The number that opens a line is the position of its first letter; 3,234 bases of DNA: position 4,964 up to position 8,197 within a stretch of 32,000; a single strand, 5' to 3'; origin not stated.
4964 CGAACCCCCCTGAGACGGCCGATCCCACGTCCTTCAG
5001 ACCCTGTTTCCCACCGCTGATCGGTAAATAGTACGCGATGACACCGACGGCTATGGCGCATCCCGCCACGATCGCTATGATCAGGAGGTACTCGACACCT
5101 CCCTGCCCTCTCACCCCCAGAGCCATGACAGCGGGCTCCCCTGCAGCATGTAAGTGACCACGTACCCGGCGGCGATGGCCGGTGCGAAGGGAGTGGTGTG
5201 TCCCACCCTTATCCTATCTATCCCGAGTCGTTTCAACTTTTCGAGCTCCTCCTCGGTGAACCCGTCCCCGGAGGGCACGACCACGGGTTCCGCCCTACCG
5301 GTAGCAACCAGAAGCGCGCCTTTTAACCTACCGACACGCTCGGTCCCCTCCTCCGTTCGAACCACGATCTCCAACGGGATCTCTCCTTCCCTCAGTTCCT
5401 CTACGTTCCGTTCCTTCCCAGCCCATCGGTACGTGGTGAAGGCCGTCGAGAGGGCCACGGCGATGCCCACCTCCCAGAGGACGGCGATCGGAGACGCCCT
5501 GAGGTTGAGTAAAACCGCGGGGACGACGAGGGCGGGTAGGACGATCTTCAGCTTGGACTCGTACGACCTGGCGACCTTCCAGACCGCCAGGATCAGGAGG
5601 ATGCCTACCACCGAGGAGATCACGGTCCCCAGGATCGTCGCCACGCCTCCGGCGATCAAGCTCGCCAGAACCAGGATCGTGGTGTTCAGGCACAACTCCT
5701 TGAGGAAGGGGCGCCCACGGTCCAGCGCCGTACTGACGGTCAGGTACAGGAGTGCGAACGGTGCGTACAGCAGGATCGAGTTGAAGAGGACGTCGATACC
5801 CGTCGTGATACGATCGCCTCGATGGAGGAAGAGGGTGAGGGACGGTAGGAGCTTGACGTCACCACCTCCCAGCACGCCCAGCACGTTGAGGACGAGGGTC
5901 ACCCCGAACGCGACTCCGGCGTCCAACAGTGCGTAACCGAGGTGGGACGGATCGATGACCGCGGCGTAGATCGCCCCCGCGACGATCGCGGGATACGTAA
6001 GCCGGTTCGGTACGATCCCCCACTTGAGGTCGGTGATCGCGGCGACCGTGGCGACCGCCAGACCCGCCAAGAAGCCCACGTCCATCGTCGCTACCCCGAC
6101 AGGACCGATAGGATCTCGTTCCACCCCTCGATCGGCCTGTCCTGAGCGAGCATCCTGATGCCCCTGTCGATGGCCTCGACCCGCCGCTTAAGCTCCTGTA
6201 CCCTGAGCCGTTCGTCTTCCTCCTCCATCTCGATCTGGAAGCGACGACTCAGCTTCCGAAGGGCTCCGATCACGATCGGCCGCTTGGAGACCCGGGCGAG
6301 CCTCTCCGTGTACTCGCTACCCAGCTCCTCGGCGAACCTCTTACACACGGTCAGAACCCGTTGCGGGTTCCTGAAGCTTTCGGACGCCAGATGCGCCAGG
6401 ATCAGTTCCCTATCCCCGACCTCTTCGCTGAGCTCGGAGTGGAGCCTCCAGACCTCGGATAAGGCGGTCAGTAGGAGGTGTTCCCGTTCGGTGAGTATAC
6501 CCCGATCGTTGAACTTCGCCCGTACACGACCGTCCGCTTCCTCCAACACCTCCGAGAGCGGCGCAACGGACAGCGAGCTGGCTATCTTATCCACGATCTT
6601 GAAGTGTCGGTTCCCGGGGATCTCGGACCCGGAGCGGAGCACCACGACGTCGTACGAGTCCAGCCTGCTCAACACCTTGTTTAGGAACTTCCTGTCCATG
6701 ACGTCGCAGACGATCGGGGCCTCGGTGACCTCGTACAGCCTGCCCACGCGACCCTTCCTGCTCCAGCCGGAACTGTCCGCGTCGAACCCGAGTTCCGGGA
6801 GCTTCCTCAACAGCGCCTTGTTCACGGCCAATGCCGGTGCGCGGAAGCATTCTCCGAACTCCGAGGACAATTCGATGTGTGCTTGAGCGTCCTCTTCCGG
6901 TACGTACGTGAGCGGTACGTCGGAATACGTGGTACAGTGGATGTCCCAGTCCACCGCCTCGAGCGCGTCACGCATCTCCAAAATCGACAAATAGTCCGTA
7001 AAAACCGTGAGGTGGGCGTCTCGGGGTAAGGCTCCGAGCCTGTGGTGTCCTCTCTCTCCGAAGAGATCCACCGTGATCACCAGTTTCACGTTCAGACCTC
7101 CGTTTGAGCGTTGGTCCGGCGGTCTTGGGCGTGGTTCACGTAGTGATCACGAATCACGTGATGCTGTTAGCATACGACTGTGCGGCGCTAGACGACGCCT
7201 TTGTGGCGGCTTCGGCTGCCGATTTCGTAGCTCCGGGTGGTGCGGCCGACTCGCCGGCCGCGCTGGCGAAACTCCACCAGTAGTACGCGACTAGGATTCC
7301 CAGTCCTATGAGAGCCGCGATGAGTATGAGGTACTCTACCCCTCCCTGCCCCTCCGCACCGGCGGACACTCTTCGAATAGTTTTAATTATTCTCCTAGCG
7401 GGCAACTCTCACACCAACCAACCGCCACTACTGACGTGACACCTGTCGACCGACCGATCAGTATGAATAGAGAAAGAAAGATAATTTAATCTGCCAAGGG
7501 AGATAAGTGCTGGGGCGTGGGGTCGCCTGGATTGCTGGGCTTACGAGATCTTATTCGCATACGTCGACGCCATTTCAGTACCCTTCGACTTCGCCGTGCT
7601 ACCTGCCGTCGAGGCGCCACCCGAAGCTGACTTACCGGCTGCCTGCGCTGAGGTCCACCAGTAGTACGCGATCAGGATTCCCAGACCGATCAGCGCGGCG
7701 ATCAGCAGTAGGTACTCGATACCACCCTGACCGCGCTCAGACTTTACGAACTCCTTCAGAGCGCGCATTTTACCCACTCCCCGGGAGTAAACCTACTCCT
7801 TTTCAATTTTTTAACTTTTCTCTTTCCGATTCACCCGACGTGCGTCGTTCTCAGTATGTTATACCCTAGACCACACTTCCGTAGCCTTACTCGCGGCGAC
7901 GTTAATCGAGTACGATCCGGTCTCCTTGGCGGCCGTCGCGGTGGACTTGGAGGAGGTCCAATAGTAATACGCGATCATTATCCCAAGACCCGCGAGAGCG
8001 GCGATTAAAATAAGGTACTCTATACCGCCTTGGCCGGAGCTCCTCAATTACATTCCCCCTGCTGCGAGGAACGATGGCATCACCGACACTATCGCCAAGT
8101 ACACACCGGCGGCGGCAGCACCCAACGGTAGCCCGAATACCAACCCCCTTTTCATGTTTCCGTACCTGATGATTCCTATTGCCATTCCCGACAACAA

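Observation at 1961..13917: Complete Tad/Epd-like type IV pilus cluster with seven prepilin-type proteins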

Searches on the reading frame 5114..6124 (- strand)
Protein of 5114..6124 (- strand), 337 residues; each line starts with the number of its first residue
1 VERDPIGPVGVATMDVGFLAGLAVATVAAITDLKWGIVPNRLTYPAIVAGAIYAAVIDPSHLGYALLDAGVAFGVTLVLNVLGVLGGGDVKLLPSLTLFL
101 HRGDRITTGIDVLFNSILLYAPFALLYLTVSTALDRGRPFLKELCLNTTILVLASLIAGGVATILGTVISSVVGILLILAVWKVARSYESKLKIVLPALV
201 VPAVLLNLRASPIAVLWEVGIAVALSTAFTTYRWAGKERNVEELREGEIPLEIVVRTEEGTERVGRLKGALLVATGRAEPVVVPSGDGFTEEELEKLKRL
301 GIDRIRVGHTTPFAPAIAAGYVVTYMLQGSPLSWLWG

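Call 3: search_protein_families(library=pfam, proteins=[window:5114-6124:-], max_evalue=0.01)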
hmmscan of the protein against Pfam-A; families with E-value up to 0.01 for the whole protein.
window:5114-6124:- (337 aa): 2 families
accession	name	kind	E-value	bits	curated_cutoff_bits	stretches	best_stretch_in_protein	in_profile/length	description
PF01478.23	Peptidase_A24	-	9e-18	65.1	26.5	1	21-125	3-104/104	Type IV leader peptidase family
PF06819.16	Arc_PepC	-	1e-05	26.2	23.4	1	237-300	26-98/110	Archaeal Peptidase A24 C-terminal Domain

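Call 5: search_protein_families(library=ncbifam, proteins=[window:5114-6124:-], max_evalue=0.01)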
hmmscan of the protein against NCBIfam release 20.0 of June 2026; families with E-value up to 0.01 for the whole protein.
window:5114-6124:- (337 aa): 1 family
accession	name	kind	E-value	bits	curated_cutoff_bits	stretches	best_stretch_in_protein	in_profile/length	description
NF053826.1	PrePilPeptEppA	equivalog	2.8e-09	36.8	450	1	16-327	4-331/334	prepilin peptidase EppA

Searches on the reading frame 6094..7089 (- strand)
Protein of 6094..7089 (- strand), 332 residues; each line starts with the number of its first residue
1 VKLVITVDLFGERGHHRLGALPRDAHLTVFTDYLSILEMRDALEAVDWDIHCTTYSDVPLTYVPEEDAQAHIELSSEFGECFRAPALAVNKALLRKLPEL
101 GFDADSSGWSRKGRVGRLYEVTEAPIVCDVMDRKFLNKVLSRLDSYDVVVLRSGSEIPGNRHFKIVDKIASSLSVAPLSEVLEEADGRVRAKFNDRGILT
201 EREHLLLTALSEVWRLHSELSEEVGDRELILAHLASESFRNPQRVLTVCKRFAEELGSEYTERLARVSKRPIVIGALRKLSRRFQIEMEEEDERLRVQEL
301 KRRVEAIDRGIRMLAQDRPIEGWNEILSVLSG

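Call 3: search_protein_families(library=pfam, proteins=[window:6094-7089:-], max_evalue=0.01)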
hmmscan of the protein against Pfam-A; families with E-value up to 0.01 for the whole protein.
window:6094-7089:- (332 aa): 0 families

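Call 5: search_protein_families(library=ncbifam, proteins=[window:6094-7089:-], max_evalue=0.01)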
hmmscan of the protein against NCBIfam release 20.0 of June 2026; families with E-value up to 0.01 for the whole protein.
window:6094-7089:- (332 aa): 0 families

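Call 23: find_homologous_proteins(query=window:6094-7089:-, max_evalue=0.001)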
Query window:6094-7089:- (332 aa): 5 proteins with E <= 0.001 among 7336 candidates.
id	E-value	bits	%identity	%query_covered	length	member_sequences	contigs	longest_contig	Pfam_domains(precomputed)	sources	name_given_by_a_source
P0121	8.1e-207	704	95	100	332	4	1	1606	-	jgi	jgi:hypothetical protein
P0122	2.7e-193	659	87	100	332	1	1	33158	-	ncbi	ncbi:hypothetical protein [Methanopyrus sp.]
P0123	3.1e-183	626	85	100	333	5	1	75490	-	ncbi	ncbi:hypothetical protein [Methanopyrus sp.]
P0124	5.3e-179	612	80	100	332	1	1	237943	-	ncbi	ncbi:hypothetical protein [Methanopyrus sp.]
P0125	3.4e-172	590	78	100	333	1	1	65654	-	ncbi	ncbi:hypothetical protein [Methanopyrus sp.]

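Call 29: predict_structure(alignment_id=A1)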
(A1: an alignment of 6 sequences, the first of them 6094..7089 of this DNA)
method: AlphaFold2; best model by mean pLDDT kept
length: 332 residues; sequences in the alignment: 6
mean_pLDDT: 47.1   pTM: 0.35
mean pLDDT of the five models: 47.1, 46.6, 46.4, 46.3, 45.5
residues with pLDDT >= 90: 3; 70-90: 50; 50-70: 56; < 50: 223
segments of 3 or more residues with pLDDT < 50: 1-34, 46-90, 100-241
pLDDT, mean of each block of 10 residues (from residue 1): 32 34 37 50 50 38 36 41 41 52 35 32 38 45 37 29 34 33 26 25 32 41 39 34 56 63 60 63 81 86 89 82 82 47
secondary structure, 60 per line:
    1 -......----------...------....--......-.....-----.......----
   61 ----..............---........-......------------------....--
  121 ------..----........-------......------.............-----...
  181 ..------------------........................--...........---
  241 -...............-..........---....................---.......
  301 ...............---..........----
elements in order: E2-7 E27-30 H33-38 H40-44 E50-56 H65-78 E82-89 H91-96 H115-118 H133-140 E148-153 H160-172 H178-182 H201-224 H227-237 H242-256 H258-267 H271-290 H294-315 H319-328

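Call 34: search_protein_representatives(alignment_id=A1)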
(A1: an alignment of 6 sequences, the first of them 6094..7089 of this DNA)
Query: 6 sequences, 332 profile positions. Proteins with E-value up to 0.001 (for the whole library): 3; up to 1e-10: 3; up to 1e-30: 3. The best 3 are listed.
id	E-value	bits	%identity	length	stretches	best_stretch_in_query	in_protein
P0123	3.5e-206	700.0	-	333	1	1-332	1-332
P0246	2.7e-71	256.6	-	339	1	3-297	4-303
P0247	3.9e-48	180.4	-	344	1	3-296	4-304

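Call 39: search_protein_families(library=pfam, alignment_id=A2, max_evalue=10)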
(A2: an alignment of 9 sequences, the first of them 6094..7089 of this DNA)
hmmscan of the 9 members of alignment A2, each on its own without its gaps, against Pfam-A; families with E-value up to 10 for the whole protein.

A. member 1, window:6094-7089:- (332 aa): 1 family
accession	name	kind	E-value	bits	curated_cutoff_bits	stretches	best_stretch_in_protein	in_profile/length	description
PF15016.13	C5orf34_C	-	0.21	11.8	27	1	185-201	21-37/82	C5orf34 C-terminal domain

B. families by the number of members that match (of 9 scanned): 6 families
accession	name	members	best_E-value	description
PF15016.13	C5orf34_C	3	0.14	C5orf34 C-terminal domain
PF11690.13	DUF3287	2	0.11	Protein of unknown function (DUF3287)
PF05063.20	MT-A70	1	0.025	MT-A70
PF11433.13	DUF3198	1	0.029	Protein of unknown function (DUF3198)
PF25399.1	DeaD_dimer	1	0.12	RNA helicase DeaD dimerization domain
PF09893.14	DUF2120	1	0.21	Uncharacterized protein conserved in archaea (DUF2120)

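Call 40: search_solved_structures(query=A2, max_evalue=10)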
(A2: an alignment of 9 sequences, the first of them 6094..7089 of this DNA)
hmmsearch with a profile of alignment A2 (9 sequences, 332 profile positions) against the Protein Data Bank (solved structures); distinct sequences matched with E-value up to 10: 2.
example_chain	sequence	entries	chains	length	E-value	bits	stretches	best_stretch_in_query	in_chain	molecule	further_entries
9dir_A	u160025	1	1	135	4.3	9.3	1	234-329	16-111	ChuA binding protein G7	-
8a3k_UNK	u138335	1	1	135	6.2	8.8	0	265-315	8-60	sc-apCC-4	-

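Call 50: predict_structure(alignment_id=A3)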
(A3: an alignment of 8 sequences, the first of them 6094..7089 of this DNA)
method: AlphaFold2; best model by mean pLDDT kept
length: 332 residues; sequences in the alignment: 8
mean_pLDDT: 71.1   pTM: 0.71
mean pLDDT of the five models: 71.1, 61.0, 54.3, 53.2, 51.8
residues with pLDDT >= 90: 97; 70-90: 94; 50-70: 69; < 50: 72
segments of 3 or more residues with pLDDT < 50: 76-128, 183-198
pLDDT, mean of each block of 10 residues (from residue 1): 71 63 74 76 74 64 75 54 38 42 33 32 41 64 63 58 73 75 40 38 88 95 87 84 90 95 97 97 93 91 96 97 93 55
secondary structure, 60 per line:
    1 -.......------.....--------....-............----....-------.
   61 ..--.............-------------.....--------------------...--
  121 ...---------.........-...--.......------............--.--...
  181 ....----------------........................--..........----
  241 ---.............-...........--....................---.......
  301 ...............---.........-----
elements in order: E2-8 H15-19 E28-31 H33-44 E49-52 H65-77 H91-95 E116-118 E121-123 H133-141 E148-154 H161-172 H178-184 H201-224 H227-236 H244-256 H258-268 H271-290 H294-315 H319-327

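Call 54: fold_search(model_id=the predicted structure, library=pdb)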
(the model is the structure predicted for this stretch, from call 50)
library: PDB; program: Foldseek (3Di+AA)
matches with E <= 10: 146; with E <= 0.001: 0
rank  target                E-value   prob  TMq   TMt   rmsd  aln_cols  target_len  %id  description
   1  4nal                  2.7e-01  0.15  0.14  0.19  17.4       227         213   11  Arabidopsis thaliana IspD in complex with tribromodichloro-pseudilin (released 2014-01-29)
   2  5mrp                  4.3e-01  0.13  0.14  0.20  17.2       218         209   12  Arabidopsis thaliana IspD Glu258Ala mutant in complex with Azolopyrimidine (2) (released 2017-07-19)
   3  5wu7_A                6.7e-01  0.10  0.18  0.12  15.2       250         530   14  Crystal structure of GH57-type branching enzyme from hyperthermophilic archaeon Pyrococcus horikoshii (released 2017-03-08)
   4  5mrn                  7.3e-01  0.10  0.14  0.20  17.9       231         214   10  Arabidopsis thaliana IspD Glu258Ala Mutant (released 2017-07-19)
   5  4nai                  1.0e+00  0.08  0.14  0.19  17.1       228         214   12  Arabidopsis thaliana IspD apo (released 2014-01-29)
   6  6m8v                  1.5e+00  0.25  0.12  0.20   4.5        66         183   15  Crystal structure of UbiX-like FMN prenyltransferase MJ0101 from Methanocaldococcus jannaschii, FMN complex (released 2020-02-26)
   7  9nhr_H                1.7e+00  0.14  0.19  0.31  14.6       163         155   13  Crystal structure of structure of WT BfrB from Pseudomonas aeruginosa in complex with a protein-protein interaction in (released 2025-06-18)
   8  6grl                  1.7e+00  0.04  0.15  0.17  19.7       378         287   13  Structure of imine reductase (apo form) at 1.6 A resolution from Saccharomonospora xinjiangensis (released 2019-06-19)
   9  7qwq_v                1.8e+00  0.16  0.16  0.26  14.8       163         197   21  Ternary complex of ribosome nascent chain with SRP and NAC (released 2022-03-16)
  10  4tof_A                1.8e+00  0.14  0.19  0.30  14.5       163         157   15  1.65A resolution structure of BfrB (C89S, K96C) crystal form 1 from Pseudomonas aeruginosa (released 2015-02-11)
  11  7pua_FN               1.9e+00  0.04  0.16  0.17  19.1       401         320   12  Middle assembly intermediate of the Trypanosoma brucei mitoribosomal small subunit (released 2022-03-02)
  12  5d8s_D                2.0e+00  0.13  0.19  0.31  14.4       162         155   14  2.55A resolution structure of BfrB (E85A) from Pseudomonas aeruginosa (released 2015-09-23)
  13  7og3_A                2.0e+00  0.04  0.17  0.18  22.4       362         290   12  IRED-88 (released 2021-10-06)
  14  3ise_W                2.1e+00  0.13  0.19  0.31  14.5       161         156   15  Structure of mineralized Bfrb (double soak) from Pseudomonas aeruginosa to 2.8A Resolution (released 2010-02-02)
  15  1w77                  2.1e+00  0.06  0.14  0.19  17.8       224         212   14  2C-methyl-D-erythritol 4-phosphate cytidylyltransferase (IspD) from Arabidopsis thaliana (released 2006-02-21)
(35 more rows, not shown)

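Call 78: find_encoding_contigs(protein=P0247, flank=10000, max_places=2)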
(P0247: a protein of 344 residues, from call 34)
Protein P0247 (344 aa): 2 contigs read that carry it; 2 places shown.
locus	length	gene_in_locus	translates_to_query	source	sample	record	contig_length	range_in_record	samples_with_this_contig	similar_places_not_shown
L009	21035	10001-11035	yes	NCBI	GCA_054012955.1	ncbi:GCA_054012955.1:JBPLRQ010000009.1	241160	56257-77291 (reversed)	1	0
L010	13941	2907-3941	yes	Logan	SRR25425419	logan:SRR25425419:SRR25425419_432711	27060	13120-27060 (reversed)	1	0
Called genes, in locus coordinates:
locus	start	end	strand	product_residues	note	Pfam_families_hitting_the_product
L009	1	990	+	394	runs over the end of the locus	PF01751:Toprim, PF13155:Toprim_2, PF13662:Toprim_4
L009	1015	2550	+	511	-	PF00158:Sigma54_activat (faint), PF01078:Mg_chelatase, PF05496:RuvB_N (faint), PF13401:AAA_22 (faint), PF00004:AAA (faint), PF07728:AAA_5 (faint)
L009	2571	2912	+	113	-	PF01893:UPF0058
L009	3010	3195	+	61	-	-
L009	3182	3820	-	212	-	-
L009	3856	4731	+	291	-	PF00557:Peptidase_M24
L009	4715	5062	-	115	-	PF03479:PCC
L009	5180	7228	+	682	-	-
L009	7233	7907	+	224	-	-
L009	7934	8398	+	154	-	PF01967:MoaC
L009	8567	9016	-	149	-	-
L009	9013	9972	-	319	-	PF06626:DUF1152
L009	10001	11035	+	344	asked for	-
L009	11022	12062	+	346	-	PF01478:Peptidase_A24, PF06819:Arc_PepC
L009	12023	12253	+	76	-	-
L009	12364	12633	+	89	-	PF04021:Class_IIIsignal (weak)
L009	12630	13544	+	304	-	-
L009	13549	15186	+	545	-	-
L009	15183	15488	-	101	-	PF02686:GatC (weak)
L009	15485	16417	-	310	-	PF26233:NicX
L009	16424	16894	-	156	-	PF00885:DMRL_synthase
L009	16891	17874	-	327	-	-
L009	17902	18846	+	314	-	PF02540:NAD_synthase (weak), PF00958:GMP_synt_C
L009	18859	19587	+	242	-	PF00977:His_biosynth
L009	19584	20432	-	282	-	PF09084:NMT1 (faint), PF01634:HisG, PF08029:HisG_C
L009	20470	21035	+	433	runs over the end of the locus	PF01979:Amidohydro_1, PF07969:Amidohydro_3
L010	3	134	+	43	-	?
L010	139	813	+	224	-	-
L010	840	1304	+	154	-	PF01967:MoaC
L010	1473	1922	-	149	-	-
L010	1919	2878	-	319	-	PF06626:DUF1152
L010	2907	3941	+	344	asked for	-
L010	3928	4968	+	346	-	PF01478:Peptidase_A24, PF06819:Arc_PepC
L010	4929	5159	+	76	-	-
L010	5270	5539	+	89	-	PF04021:Class_IIIsignal (weak)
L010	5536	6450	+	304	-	-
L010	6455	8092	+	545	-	-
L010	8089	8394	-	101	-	PF02686:GatC (weak)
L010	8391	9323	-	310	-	PF26233:NicX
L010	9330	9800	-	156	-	PF00885:DMRL_synthase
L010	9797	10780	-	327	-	-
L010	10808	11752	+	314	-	PF02540:NAD_synthase (weak), PF00958:GMP_synt_C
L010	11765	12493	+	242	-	PF00977:His_biosynth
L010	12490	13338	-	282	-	PF09084:NMT1 (faint), PF01634:HisG, PF08029:HisG_C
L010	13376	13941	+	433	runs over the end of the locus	PF01979:Amidohydro_1, PF07969:Amidohydro_3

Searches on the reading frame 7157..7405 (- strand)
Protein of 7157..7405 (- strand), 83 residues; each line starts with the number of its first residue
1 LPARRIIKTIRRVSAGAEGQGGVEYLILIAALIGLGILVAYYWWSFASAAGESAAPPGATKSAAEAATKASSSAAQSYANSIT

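Call 4: search_protein_families(library=pfam, proteins=[window:7157-7405:-], max_evalue=1)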
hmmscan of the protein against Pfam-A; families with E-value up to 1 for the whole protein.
window:7157-7405:- (83 aa): 2 families
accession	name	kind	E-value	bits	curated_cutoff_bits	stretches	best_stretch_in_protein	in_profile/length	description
PF04021.17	Class_IIIsignal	-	0.00049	20.4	23.7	1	19-42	3-26/27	Class III signal peptide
PF19297.4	QcrA_N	-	0.16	11.8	27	1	22-50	55-83/222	QcrA subunit N-terminal region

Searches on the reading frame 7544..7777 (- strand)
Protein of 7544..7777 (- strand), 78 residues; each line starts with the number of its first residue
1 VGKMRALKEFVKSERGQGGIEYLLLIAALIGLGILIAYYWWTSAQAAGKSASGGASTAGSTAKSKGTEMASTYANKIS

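Call 4: search_protein_families(library=pfam, proteins=[window:7544-7777:-], max_evalue=1)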
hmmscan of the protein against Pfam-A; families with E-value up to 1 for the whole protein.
window:7544-7777:- (78 aa): 3 families
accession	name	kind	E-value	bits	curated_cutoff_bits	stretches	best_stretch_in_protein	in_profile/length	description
PF04021.17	Class_IIIsignal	-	4.2e-05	23.8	23.7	1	15-39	2-26/27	Class III signal peptide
PF16982.10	Flp1_like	-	0.026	14.4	33.5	1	9-34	1-26/49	Putative Flagellin, Flp1-like, domain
PF04964.19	Flp_Fap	-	0.027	14.7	32.2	1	10-37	1-27/46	Flp/Fap pilin component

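Call 5: search_protein_families(library=ncbifam, proteins=[window:7544-7777:-], max_evalue=0.01)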
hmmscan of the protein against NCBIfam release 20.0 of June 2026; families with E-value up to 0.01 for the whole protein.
window:7544-7777:- (78 aa): 0 families

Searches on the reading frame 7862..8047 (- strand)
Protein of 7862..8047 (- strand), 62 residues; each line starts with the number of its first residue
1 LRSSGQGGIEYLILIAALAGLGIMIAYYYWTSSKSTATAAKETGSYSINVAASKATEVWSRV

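Call 4: search_protein_families(library=pfam, proteins=[window:7862-8047:-], max_evalue=1)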
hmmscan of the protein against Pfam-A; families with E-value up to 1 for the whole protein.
window:7862-8047:- (62 aa): 2 families
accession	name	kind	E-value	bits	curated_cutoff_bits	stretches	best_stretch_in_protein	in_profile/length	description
PF04021.17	Class_IIIsignal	-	0.00046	20.5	23.7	1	5-29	3-27/27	Class III signal peptide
PF05545.16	FixQ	-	0.1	13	29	1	13-40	14-41/49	Cbb3-type cytochrome oxidase component FixQ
